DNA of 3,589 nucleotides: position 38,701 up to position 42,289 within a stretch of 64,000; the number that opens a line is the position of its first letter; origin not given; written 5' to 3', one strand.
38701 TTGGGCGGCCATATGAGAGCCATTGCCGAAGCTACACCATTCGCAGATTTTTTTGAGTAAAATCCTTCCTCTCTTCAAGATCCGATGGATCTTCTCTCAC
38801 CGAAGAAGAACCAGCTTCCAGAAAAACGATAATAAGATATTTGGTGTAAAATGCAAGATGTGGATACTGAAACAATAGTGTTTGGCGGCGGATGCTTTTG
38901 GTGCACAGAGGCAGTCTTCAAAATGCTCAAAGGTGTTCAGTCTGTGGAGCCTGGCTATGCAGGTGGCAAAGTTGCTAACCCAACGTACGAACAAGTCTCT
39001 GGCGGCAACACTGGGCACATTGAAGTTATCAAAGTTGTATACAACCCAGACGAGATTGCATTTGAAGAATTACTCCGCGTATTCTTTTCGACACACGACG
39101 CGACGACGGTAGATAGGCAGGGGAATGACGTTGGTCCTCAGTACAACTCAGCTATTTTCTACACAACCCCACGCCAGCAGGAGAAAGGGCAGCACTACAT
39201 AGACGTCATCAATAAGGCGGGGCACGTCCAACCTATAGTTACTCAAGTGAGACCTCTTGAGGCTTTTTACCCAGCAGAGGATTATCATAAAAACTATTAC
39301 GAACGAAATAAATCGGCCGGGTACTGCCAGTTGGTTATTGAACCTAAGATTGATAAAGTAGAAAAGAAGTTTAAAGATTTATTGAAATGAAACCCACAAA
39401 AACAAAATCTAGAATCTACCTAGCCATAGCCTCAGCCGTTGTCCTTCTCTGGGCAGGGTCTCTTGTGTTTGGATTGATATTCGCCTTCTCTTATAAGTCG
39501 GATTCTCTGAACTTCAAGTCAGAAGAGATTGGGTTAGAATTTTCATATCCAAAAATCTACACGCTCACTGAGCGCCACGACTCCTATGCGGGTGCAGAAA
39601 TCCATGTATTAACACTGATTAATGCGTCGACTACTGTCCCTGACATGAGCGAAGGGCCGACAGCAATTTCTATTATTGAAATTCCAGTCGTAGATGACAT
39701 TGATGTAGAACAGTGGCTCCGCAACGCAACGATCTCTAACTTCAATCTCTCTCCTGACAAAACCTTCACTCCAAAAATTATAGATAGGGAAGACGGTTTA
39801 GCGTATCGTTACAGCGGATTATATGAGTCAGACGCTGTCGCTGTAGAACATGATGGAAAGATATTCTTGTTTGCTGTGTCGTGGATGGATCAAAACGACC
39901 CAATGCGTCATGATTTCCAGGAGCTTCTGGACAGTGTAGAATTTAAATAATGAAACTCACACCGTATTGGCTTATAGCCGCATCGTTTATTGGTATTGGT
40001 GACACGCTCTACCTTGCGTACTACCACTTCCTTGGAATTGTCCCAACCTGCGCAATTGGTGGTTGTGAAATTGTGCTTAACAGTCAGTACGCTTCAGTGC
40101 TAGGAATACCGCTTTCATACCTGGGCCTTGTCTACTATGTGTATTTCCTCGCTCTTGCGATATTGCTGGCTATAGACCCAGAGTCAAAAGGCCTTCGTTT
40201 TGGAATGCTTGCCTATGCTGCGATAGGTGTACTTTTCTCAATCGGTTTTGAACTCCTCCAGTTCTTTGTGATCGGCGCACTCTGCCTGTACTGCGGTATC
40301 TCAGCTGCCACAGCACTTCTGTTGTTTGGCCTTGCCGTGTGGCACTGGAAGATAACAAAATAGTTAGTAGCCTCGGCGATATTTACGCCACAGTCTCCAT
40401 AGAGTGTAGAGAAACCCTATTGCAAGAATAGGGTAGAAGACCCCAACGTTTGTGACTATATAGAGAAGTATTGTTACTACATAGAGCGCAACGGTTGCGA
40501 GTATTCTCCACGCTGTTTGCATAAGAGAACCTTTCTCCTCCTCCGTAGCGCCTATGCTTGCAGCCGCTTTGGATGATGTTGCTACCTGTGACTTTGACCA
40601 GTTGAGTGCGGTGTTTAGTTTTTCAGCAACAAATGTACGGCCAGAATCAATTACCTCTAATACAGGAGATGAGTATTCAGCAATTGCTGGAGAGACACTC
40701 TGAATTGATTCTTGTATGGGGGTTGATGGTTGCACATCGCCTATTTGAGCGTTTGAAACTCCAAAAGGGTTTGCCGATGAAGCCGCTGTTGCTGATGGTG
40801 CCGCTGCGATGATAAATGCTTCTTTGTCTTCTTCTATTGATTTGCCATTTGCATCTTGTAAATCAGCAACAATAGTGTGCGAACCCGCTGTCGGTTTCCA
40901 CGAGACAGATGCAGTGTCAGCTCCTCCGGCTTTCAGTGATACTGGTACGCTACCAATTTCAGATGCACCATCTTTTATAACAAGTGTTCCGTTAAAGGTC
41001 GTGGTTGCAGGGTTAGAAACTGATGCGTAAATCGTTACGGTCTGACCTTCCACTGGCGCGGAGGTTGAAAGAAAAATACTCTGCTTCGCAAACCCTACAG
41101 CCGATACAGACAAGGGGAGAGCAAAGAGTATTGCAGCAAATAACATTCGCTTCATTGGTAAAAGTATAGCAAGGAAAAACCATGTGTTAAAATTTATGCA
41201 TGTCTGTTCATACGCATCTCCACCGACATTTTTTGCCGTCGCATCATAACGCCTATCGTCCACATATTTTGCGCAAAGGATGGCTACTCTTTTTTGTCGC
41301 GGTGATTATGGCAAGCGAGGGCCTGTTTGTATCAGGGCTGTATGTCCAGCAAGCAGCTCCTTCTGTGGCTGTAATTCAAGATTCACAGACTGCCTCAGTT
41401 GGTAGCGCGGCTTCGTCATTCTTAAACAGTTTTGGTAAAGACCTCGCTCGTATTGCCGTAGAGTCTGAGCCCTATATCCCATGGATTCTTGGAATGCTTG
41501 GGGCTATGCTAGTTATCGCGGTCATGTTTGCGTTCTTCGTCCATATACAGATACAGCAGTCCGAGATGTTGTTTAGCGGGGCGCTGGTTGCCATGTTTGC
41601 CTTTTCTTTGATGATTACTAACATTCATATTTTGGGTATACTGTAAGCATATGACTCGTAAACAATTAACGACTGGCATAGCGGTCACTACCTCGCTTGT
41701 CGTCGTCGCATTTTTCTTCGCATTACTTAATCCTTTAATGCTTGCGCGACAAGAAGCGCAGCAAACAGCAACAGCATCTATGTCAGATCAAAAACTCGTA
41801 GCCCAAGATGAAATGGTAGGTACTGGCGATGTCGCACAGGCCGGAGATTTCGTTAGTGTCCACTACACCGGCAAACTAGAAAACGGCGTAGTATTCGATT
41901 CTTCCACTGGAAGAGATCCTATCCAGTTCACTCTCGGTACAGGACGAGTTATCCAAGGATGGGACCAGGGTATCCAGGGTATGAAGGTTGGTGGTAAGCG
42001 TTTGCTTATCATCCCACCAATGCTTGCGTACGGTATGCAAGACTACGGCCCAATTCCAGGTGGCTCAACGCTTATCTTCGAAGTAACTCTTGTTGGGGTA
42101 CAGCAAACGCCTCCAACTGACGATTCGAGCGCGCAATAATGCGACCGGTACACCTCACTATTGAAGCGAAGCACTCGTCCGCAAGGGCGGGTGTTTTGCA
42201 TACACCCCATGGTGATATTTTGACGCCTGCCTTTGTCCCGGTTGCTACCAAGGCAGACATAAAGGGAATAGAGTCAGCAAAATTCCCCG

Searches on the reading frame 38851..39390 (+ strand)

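Call 49: search_protein_families(library=pfam, proteins=[window:38851-39390:+], max_evalue=0.001)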
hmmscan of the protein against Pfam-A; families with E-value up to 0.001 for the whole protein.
window:38851-39390:+ (179 aa): 1 family
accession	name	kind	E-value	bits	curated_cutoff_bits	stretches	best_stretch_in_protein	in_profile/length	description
PF01625.27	PMSR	-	4.3e-60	202.8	23.7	1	8-160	1-153/153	Peptide methionine sulfoxide reductase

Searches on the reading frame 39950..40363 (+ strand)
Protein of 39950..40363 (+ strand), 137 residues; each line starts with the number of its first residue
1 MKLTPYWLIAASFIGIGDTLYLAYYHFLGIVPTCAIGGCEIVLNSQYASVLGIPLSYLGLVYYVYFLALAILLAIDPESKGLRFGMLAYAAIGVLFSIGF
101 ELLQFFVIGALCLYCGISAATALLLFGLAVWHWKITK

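Call 49: search_protein_families(library=pfam, proteins=[window:39950-40363:+], max_evalue=0.001)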
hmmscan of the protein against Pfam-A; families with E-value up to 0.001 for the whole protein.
window:39950-40363:+ (137 aa): 1 family
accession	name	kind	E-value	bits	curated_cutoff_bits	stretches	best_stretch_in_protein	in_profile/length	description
PF07884.19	VKOR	-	3.8e-23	82.6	27.5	1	7-129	2-133/134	Vitamin K epoxide reductase family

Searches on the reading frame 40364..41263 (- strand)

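Call 49: search_protein_families(library=pfam, proteins=[window:40364-41263:-], max_evalue=0.001)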
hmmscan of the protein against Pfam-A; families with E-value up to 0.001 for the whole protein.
window:40364-41263:- (299 aa): 2 families
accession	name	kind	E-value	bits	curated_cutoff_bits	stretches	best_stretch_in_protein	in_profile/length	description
PF16640.11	Big_3_5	-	1e-07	32.8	35.5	1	67-134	5-68/88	Bacterial Ig-like domain (group 3)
PF07705.17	CARDB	-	0.0003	21.4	22.7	1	65-135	10-83/101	CARDB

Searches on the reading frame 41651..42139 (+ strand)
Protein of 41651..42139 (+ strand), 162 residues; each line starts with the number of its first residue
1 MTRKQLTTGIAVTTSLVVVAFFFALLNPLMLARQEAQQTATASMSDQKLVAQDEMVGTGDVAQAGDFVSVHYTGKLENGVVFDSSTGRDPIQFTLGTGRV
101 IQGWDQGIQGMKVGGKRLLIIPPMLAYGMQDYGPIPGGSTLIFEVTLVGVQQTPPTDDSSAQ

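Call 49: search_protein_families(library=pfam, proteins=[window:41651-42139:+], max_evalue=0.001)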
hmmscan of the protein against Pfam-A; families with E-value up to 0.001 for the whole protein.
window:41651-42139:+ (162 aa): 1 family
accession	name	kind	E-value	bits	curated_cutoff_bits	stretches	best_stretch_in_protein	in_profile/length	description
PF00254.34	FKBP_C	-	2.4e-33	114.8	21.1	1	62-148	5-94/94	FKBP-type peptidyl-prolyl cis-trans isomerase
